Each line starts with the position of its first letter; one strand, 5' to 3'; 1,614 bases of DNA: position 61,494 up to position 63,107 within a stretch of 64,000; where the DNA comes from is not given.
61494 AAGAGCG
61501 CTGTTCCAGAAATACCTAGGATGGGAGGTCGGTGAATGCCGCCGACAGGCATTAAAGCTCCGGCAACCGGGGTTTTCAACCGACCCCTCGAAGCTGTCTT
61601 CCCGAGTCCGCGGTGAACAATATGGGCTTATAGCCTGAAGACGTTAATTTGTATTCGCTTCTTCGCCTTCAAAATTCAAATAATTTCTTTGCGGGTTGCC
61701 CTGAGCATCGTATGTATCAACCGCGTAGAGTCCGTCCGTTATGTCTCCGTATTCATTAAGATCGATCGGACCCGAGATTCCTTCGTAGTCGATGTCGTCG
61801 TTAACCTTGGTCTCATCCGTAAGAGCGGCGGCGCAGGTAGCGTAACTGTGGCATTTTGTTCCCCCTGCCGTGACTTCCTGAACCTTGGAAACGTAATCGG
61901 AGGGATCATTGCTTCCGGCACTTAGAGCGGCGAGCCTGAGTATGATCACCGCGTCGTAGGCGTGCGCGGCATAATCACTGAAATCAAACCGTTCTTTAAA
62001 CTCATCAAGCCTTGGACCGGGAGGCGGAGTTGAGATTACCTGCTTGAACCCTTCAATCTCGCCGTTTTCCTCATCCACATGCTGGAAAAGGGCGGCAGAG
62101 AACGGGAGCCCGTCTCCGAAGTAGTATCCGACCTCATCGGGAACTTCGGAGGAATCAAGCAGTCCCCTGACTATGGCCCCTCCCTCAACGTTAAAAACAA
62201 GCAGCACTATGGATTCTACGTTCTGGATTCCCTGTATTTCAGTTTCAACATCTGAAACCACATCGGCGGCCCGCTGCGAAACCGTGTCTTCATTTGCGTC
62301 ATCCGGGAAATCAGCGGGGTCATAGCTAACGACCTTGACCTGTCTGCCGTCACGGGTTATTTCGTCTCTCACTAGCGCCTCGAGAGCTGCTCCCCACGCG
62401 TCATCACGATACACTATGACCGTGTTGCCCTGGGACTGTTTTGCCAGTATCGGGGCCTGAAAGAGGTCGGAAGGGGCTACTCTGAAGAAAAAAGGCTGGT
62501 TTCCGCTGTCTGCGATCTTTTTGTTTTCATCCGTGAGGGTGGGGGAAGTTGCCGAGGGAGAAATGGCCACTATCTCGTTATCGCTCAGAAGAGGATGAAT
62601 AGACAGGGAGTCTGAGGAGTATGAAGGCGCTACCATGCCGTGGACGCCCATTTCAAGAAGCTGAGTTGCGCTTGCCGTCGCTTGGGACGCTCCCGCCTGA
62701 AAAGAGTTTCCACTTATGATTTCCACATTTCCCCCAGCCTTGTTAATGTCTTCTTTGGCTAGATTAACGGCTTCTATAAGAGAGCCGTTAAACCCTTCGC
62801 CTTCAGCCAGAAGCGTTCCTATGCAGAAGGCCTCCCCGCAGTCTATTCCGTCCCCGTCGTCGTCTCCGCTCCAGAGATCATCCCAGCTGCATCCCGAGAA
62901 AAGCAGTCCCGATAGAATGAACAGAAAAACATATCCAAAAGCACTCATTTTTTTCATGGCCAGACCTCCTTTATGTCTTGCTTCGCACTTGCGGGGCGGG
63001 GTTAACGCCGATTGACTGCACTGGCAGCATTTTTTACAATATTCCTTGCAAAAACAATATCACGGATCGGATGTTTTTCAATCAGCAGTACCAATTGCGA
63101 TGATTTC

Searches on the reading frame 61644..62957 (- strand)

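Call 69: search_protein_families(library=pfam, proteins=[window:61644-62957:-], max_evalue=0.00001)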
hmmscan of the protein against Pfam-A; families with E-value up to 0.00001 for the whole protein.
window:61644-62957:- (437 aa): 2 families
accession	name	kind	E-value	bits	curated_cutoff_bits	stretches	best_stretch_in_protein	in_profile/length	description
PF01094.35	ANF_receptor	-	1.7e-19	70.5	25.4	1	62-413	4-347/353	Receptor family ligand binding region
PF13458.12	Peripla_BP_6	-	2.3e-11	44.4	31.7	1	59-214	20-171/343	Periplasmic binding protein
